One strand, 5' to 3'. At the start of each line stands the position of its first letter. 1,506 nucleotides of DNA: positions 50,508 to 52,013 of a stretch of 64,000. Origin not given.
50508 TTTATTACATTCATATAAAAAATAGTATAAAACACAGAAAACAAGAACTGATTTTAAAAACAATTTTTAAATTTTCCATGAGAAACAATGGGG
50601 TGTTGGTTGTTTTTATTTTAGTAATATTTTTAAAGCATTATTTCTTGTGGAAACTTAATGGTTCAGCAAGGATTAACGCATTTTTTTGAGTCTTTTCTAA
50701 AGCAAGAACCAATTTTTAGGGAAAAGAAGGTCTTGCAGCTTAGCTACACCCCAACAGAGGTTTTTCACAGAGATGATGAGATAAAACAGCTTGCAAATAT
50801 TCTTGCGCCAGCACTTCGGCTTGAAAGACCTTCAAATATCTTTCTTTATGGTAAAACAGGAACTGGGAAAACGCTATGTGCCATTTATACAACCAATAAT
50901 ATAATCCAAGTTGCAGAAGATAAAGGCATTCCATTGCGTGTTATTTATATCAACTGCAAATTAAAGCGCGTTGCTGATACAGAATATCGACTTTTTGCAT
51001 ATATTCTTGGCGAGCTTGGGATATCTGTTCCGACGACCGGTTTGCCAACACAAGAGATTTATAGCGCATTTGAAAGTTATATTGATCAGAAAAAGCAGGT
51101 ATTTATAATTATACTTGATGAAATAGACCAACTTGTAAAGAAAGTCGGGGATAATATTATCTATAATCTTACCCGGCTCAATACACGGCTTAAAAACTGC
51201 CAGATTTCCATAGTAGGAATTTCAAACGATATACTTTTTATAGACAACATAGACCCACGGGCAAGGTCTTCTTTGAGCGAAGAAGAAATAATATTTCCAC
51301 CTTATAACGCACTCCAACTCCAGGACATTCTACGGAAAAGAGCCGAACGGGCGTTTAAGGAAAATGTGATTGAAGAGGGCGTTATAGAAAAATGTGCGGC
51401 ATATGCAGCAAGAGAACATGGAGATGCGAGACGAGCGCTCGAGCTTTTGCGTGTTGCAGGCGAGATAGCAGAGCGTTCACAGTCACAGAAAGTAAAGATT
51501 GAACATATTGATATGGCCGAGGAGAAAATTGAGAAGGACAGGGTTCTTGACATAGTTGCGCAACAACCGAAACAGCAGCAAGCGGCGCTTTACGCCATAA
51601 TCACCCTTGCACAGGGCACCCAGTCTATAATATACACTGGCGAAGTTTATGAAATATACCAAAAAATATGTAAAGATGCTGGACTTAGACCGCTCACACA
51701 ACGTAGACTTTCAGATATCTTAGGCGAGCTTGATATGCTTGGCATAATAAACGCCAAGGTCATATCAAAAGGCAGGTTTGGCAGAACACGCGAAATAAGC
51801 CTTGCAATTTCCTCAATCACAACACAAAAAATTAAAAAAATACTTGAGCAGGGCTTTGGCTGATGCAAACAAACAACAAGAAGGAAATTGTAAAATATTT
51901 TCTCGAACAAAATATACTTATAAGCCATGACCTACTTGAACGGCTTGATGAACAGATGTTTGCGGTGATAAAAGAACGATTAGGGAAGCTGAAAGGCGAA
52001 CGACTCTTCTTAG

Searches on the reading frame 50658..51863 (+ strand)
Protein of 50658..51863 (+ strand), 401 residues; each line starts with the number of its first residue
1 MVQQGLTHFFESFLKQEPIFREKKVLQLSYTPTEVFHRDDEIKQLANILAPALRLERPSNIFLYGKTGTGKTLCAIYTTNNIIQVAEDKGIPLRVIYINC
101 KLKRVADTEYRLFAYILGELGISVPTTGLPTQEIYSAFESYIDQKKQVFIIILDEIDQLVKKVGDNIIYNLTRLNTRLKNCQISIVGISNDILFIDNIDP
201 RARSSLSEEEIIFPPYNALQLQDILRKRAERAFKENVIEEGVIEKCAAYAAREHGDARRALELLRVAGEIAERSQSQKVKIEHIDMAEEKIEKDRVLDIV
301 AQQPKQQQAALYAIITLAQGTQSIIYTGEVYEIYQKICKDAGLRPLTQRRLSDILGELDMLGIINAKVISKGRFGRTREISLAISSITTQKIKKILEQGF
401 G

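Call 4: search_protein_families(library=pfam, proteins=[window:50658-51863:+])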
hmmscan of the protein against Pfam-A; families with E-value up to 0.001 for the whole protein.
window:50658-51863:+ (401 aa): 9 families
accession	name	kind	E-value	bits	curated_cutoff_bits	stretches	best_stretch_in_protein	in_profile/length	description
PF09079.17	Cdc6_C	-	1.6e-27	95.7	25.1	1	300-386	3-90/96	CDC6, C terminal winged helix domain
PF22703.2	Cdc6_lid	-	8.6e-26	90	27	1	222-289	1-68/68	Cdc6 AAA+ ATPase-type lid domain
PF13401.12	AAA_22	-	5.6e-10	40.1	27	1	58-187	5-122/130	AAA domain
PF00004.35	AAA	-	6.7e-08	33.5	21.2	1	61-213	1-129/131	ATPase family associated with various cellular activities (AAA)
PF13191.12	AAA_16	-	1.1e-07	32.9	32.6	1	35-176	2-160/167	AAA ATPase domain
PF01637.24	ATPase_2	-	1.1e-07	32.3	33.2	1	36-199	2-165/225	ATPase domain predominantly from Archaea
PF22606.2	Cdc6-ORC-like_ATPase_lid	-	6.2e-07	29.7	27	1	216-272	1-57/60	Cdc6/ORC-like, ATPase lid domain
PF05621.17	TniB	-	6.4e-07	29.4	22.4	1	49-188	26-160/189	Bacterial TniB protein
PF00270.35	DEAD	-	3.3e-06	27.4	26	1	57-182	13-152/167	DEAD/DEAH box helicase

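Call 7: find_homologous_proteins(query=window:50658-51863:+, max_evalue=1e-30)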
Query window:50658-51863:+ (401 aa): 8000 proteins with E <= 1e-30 among 8000 candidates; the best 120 are listed.
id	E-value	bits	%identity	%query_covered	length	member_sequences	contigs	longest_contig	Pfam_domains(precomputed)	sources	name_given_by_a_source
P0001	5.3e-256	866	100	100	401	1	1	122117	PF00270.36,PF22703.3,PF22606.3,PF00004.36,PF13401.13,PF01637.25,PF05621.18,PF09079.18,PF13191.13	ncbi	ncbi:MAG: ORC1-type DNA replication protein [Candidatus Woesearchaeota archaeon]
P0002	2.5e-213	726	80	100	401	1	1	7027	PF00270.36,PF22703.3,PF22606.3,PF00004.36,PF13401.13,PF01637.25,PF05621.18,PF09079.18,PF13191.13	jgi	jgi:archaeal cell division control protein 6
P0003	7.1e-212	721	80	100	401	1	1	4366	PF00270.36,PF22703.3,PF22606.3,PF00004.36,PF13401.13,PF01637.25,PF05621.18,PF09079.18,PF13191.13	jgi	jgi:archaeal cell division control protein 6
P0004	5.0e-183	626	69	100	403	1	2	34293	PF22703.3,PF22606.3,PF00004.36,PF13401.13,PF01637.25,PF09079.18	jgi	jgi:cell division control protein 6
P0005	5.3e-183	626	69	100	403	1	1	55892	PF22703.3,PF22606.3,PF00004.36,PF13401.13,PF09079.18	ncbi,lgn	-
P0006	4.3e-177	607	68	100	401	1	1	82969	PF22703.3,PF22606.3,PF00004.36,PF13401.13,PF01637.25,PF05621.18,PF09079.18,PF13191.13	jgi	jgi:archaeal cell division control protein 6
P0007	1.1e-176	605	67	100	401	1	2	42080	PF22703.3,PF22606.3,PF00004.36,PF13401.13,PF01637.25,PF09079.18,PF13191.13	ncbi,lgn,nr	ncbi:ORC1-type DNA replication protein [Candidatus Woesearchaeota archaeon]|nr:ORC1-type DNA replica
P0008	1.4e-176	605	68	100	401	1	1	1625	PF22703.3,PF22606.3,PF00004.36,PF13401.13,PF01637.25,PF05621.18,PF09079.18,PF13191.13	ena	-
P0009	4.3e-176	603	67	100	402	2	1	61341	PF00270.36,PF22703.3,PF13479.13,PF05729.19,PF22606.3,PF00004.36,PF13401.13,PF01637.25,PF05621.18,PF09079.18,PF13191.13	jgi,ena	jgi:archaeal cell division control protein 6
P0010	5.2e-176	603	66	100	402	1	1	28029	PF00270.36,PF22703.3,PF05729.19,PF22606.3,PF00004.36,PF13401.13,PF01637.25,PF05621.18,PF09079.18,PF13191.13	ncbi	-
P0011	2.1e-175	601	66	100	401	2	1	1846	PF22703.3,PF22606.3,PF00004.36,PF13401.13,PF01637.25,PF05621.18,PF09079.18,PF13191.13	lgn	-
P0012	3.5e-175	600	68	100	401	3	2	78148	PF22703.3,PF00004.36,PF13401.13,PF01637.25,PF05621.18,PF09079.18,PF13191.13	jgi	jgi:archaeal cell division control protein 6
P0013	3.7e-175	600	68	100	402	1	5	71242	PF22703.3,PF22606.3,PF00004.36,PF13401.13,PF01637.25,PF09079.18,PF13191.13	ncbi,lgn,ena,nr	ncbi:ORC1-type DNA replication protein [Candidatus Woesearchaeota archaeon]|nr:ORC1-type DNA replica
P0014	1.4e-174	598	68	100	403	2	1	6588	PF22703.3,PF22606.3,PF00004.36,PF13401.13,PF01637.25,PF05621.18,PF09079.18,PF13191.13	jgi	-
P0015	1.9e-174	598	66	100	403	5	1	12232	PF22703.3,PF22606.3,PF00004.36,PF13401.13,PF01637.25,PF05621.18,PF09079.18,PF13191.13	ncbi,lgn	ncbi:MAG: ORC1-type DNA replication protein [Nanoarchaeota archaeon]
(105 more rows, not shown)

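Call 9: find_related_loci(query=window:50658-51863:+, collection=genome_contigs, flank=4000)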
Query window:50658-51863:+ (401 aa) in genome_contigs; peptide patterns used: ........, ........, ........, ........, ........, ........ (x = any residue, [..] = any of these).
219 stretches matched a pattern; 137 encode a relative of the query (tblastn E <= 1e-3); the best 80 are kept; 80 distinct loci.
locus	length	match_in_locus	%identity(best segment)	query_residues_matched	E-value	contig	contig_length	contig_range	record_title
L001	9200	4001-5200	64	2-401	2e-179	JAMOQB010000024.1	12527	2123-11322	MAG: Candidatus Woesearchaeota archaeon isolate 4559-240_metabat2_scaf2bin.044 4559-240_scaffold_2709_c1, whole genome s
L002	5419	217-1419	63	1-401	5e-179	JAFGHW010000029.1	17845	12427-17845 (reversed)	MAG: Candidatus Woesearchaeota archaeon isolate Zod_Metabat.157 k87_7049013, whole genome shotgun sequence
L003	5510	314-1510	62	2-400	1e-177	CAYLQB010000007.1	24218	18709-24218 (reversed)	MAG TPA_asm: uncultured Methanosarcinales archaeon isolate binchicken_co164_184 genome assembly, contig: NODE_253_length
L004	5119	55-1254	64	1-400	8e-180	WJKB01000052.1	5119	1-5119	MAG: Candidatus Woesearchaeota archaeon isolate Bin_568 k141_1696963, whole genome shotgun sequence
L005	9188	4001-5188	65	6-401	1e-175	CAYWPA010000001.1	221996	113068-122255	MAG TPA_asm: uncultured Methanosarcinales archaeon isolate ERP125453_co1_72 genome assembly, contig: NODE_10_length_2219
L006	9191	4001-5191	62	1-400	2e-173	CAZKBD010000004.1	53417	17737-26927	MAG TPA_asm: uncultured Methanosarcinales archaeon isolate SRP062349_co5_67 genome assembly, contig: NODE_116_length_534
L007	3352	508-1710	61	1-401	0e+0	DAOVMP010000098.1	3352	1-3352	MAG TPA_asm: Candidatus Woesearchaeota archaeon isolate CSMAG_1474 CSMAG_1474_k141_2443946_length_3352_cov_8.0000, whole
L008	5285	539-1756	61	1-401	2e-176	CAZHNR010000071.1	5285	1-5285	MAG TPA_asm: uncultured Methanosarcinales archaeon isolate SRP063590_co1_39 genome assembly, contig: NODE_16337_length_5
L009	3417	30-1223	60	1-398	0e+0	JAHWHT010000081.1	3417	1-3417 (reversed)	MAG: Candidatus Woesearchaeota archaeon isolate Yap100.bin1.6 contig_48369, whole genome shotgun sequence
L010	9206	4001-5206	63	2-401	1e-170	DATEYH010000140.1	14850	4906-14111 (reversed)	MAG TPA_asm: Candidatus Nanoarchaeia archaeon isolate SMAG_U8440 k141_49879, whole genome shotgun sequence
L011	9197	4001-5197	62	2-400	3e-170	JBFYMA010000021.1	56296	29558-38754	MAG: Nanoarchaeota archaeon isolate PPR_0050 k121_1167615, whole genome shotgun sequence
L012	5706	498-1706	62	1-401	1e-170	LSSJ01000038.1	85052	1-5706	MAG: Euryarchaeota archaeon SM23-78 WORSMTZ_593, whole genome shotgun sequence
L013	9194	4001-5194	63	6-401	3e-170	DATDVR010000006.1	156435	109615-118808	MAG TPA_asm: Candidatus Nanoarchaeia archaeon isolate SMAG_U8089 k141_1291258, whole genome shotgun sequence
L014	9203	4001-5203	58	1-401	2e-170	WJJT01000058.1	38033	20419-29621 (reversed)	MAG: Candidatus Woesearchaeota archaeon isolate Bin_031 k141_4722339, whole genome shotgun sequence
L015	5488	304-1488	62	2-397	1e-170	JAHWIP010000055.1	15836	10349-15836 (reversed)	MAG: Candidatus Woesearchaeota archaeon isolate YT2_088 k127_36627079, whole genome shotgun sequence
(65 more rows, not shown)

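Call 16: find_encoding_contigs(protein=P0002, flank=3000, max_places=3)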
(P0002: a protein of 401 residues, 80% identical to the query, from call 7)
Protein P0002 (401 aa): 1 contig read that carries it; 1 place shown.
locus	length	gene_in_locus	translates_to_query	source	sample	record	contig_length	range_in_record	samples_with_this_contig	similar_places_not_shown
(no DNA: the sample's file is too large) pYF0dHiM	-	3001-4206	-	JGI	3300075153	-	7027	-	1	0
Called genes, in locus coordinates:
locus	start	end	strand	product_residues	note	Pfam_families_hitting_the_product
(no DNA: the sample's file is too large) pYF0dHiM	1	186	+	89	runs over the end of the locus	?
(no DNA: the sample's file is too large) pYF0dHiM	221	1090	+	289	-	PF19156:DUF5838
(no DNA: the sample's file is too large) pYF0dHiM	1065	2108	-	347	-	PF04055:Radical_SAM, PF13353:Fer4_12 (weak), PF13186:SPASM (weak)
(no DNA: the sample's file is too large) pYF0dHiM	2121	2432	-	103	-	-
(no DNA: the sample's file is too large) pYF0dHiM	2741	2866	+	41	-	-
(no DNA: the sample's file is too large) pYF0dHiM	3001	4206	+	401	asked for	PF01637:ATPase_2, PF05621:TniB, PF13191:AAA_16 (weak), PF00004:AAA, PF13401:AAA_22, PF22606:Cdc6-ORC-like_ATPase_lid (weak), PF22703:Cdc6_lid, PF09079:WHD_Cdc6, +1 more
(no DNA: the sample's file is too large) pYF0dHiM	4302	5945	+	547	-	PF01336:tRNA_anti-codon (weak), PF00149:Metallophos, PF04042:DNA_pol_E_B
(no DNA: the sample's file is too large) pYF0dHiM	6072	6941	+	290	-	?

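Call 17: find_encoding_contigs(protein=P0003, flank=3000, max_places=3)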
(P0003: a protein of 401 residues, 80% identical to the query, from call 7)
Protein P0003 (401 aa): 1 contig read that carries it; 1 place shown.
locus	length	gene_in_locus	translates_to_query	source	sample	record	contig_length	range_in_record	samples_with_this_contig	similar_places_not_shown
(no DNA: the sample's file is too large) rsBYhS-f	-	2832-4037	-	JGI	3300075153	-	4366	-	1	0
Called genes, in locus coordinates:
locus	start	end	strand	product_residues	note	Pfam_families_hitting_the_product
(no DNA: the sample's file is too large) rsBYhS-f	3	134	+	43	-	?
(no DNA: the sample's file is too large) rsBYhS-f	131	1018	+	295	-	-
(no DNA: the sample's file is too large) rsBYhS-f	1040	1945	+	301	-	-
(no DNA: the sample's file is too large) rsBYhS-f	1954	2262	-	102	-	-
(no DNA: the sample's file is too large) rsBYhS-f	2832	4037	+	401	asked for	PF01637:ATPase_2, PF05621:TniB, PF13191:AAA_16 (weak), PF00004:AAA, PF13401:AAA_22, PF22606:Cdc6-ORC-like_ATPase_lid (weak), PF22703:Cdc6_lid, PF09079:WHD_Cdc6, +1 more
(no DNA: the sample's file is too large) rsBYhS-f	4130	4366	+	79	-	?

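Call 18: find_related_loci(query=window:50658-51863:+, collection=metagenome_contigs, flank=3000)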
Query window:50658-51863:+ (401 aa) in metagenome_contigs; peptide patterns used: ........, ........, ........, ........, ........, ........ (x = any residue, [..] = any of these).
347 stretches matched a pattern; 188 encode a relative of the query (tblastn E <= 1e-3); the best 80 are kept; 80 distinct loci.
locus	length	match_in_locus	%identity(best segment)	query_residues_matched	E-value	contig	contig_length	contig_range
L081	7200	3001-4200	64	2-401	1e-179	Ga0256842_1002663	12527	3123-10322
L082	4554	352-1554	64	1-401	3e-180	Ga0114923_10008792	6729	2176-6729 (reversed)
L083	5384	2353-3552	64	1-400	1e-180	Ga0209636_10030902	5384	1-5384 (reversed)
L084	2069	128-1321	63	1-396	0e+0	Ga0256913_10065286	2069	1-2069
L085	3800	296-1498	59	1-401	0e+0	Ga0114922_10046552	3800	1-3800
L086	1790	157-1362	62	3-401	0e+0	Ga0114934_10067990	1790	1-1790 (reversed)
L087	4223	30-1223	60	1-398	8e-179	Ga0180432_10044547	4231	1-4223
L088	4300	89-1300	62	1-401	1e-174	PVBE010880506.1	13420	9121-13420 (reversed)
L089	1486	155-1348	60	1-398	0e+0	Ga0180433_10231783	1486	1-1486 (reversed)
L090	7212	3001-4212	62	1-401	2e-172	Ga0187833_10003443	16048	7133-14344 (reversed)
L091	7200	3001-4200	60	1-401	2e-172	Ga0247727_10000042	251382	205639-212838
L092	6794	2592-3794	59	1-401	2e-172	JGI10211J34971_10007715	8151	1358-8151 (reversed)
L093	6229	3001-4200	63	1-400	3e-172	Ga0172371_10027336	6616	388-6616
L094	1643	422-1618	61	1-399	0e+0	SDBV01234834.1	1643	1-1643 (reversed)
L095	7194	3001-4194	63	6-401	2e-170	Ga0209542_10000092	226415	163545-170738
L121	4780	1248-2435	61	6-401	5e-168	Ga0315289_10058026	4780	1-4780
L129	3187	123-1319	62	1-400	6e-171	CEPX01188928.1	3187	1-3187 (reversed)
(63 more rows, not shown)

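Call 19: find_encoding_contigs(protein=P0005, flank=4000, max_places=2)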
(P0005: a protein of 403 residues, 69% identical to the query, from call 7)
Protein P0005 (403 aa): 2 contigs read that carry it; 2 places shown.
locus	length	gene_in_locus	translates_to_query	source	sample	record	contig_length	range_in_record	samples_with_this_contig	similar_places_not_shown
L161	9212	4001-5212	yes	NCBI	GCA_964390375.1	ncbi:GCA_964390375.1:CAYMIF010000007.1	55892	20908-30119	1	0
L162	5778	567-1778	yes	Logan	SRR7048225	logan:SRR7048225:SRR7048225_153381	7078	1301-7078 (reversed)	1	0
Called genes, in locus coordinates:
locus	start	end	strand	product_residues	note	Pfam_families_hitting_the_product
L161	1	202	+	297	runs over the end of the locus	PF13691:Lactamase_B_4, PF23023:Anti-Pycsar_Apyc1, PF00753:Lactamase_B, PF12706:Lactamase_B_2 (weak)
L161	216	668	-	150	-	-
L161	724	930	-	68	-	PF00125:Histone, PF00808:CBFD_NFYB_HMF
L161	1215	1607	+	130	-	PF01870:Hjc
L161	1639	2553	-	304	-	PF01008:IF-2B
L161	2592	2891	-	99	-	-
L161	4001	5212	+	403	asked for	PF00004:AAA (weak), PF13401:AAA_22, PF22606:Cdc6-ORC-like_ATPase_lid (weak), PF22703:Cdc6_lid, PF09079:WHD_Cdc6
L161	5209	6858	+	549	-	PF01336:tRNA_anti-codon (weak), PF00149:Metallophos, PF04042:DNA_pol_E_B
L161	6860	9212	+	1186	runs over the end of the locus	PF03833:PolC_DP2_N, PF24844:PolC_DP2_central, PF24846:PolC_DP2_cat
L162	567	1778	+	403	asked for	PF00004:AAA (weak), PF13401:AAA_22, PF22606:Cdc6-ORC-like_ATPase_lid (weak), PF22703:Cdc6_lid, PF09079:WHD_Cdc6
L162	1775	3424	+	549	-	PF01336:tRNA_anti-codon (weak), PF00149:Metallophos, PF04042:DNA_pol_E_B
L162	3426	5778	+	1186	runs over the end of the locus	PF03833:PolC_DP2_N, PF24844:PolC_DP2_central, PF24846:PolC_DP2_cat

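Call 20: find_encoding_contigs(protein=P0001, flank=10000, max_places=2)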
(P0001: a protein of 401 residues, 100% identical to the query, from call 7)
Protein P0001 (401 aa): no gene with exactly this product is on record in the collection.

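Call 36: search_solved_structures(query=window:50658-51863:+, max_evalue=1e-10, show_alignments=2)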
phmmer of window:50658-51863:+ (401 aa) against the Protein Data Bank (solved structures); distinct sequences matched with E-value up to 1e-10: 15.
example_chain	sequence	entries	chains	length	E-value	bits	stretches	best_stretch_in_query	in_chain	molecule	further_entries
2qby_A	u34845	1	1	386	2.6e-108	365.6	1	18-386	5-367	Cell division control protein 6 homolog 1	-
2v1u_A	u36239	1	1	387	9.7e-99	334.1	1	17-387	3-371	CELL DIVISION CONTROL PROTEIN 6 HOMOLOG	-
2qby_B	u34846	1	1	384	1.5e-44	155.7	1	34-383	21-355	Cell division control protein 6 homolog 3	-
8rwv_F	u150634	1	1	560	2.8e-25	92.4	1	15-276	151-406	Cell division control protein 6 homolog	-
8s0e_G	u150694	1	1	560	3.1e-25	92.2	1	15-276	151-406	Cell division control protein 6 homolog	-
1fnn_A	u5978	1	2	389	3.1e-22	82.4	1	23-389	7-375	CELL DIVISION CONTROL PROTEIN 6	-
7jgr_G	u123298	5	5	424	1.5e-20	76.8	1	35-280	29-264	Cell division control protein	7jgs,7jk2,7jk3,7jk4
1w5s_A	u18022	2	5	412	5.8e-17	65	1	18-383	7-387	ORIGIN RECOGNITION COMPLEX SUBUNIT 2 ORC2 | ORC2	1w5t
7jpo_A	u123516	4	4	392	7.1e-15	58.1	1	19-347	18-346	Origin recognition complex subunit 1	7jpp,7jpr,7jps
5uj7_A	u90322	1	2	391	7.1e-15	58.1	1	19-347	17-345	Origin recognition complex subunit 1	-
5ujm_A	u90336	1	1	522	2.3e-14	56.4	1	16-347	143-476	Origin recognition complex subunit 1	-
7ctf_A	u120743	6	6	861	5.7e-14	55.2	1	20-345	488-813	Origin recognition complex subunit 1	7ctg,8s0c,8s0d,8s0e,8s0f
8rwv_A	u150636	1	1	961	7.1e-14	54.8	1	20-345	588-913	Origin recognition complex subunit 1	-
4xgc_A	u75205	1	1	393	2.1e-11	46.7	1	23-332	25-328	Origin recognition complex subunit 1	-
7jgr_A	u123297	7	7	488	3.9e-11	45.8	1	23-332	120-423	Origin recognition complex subunit 1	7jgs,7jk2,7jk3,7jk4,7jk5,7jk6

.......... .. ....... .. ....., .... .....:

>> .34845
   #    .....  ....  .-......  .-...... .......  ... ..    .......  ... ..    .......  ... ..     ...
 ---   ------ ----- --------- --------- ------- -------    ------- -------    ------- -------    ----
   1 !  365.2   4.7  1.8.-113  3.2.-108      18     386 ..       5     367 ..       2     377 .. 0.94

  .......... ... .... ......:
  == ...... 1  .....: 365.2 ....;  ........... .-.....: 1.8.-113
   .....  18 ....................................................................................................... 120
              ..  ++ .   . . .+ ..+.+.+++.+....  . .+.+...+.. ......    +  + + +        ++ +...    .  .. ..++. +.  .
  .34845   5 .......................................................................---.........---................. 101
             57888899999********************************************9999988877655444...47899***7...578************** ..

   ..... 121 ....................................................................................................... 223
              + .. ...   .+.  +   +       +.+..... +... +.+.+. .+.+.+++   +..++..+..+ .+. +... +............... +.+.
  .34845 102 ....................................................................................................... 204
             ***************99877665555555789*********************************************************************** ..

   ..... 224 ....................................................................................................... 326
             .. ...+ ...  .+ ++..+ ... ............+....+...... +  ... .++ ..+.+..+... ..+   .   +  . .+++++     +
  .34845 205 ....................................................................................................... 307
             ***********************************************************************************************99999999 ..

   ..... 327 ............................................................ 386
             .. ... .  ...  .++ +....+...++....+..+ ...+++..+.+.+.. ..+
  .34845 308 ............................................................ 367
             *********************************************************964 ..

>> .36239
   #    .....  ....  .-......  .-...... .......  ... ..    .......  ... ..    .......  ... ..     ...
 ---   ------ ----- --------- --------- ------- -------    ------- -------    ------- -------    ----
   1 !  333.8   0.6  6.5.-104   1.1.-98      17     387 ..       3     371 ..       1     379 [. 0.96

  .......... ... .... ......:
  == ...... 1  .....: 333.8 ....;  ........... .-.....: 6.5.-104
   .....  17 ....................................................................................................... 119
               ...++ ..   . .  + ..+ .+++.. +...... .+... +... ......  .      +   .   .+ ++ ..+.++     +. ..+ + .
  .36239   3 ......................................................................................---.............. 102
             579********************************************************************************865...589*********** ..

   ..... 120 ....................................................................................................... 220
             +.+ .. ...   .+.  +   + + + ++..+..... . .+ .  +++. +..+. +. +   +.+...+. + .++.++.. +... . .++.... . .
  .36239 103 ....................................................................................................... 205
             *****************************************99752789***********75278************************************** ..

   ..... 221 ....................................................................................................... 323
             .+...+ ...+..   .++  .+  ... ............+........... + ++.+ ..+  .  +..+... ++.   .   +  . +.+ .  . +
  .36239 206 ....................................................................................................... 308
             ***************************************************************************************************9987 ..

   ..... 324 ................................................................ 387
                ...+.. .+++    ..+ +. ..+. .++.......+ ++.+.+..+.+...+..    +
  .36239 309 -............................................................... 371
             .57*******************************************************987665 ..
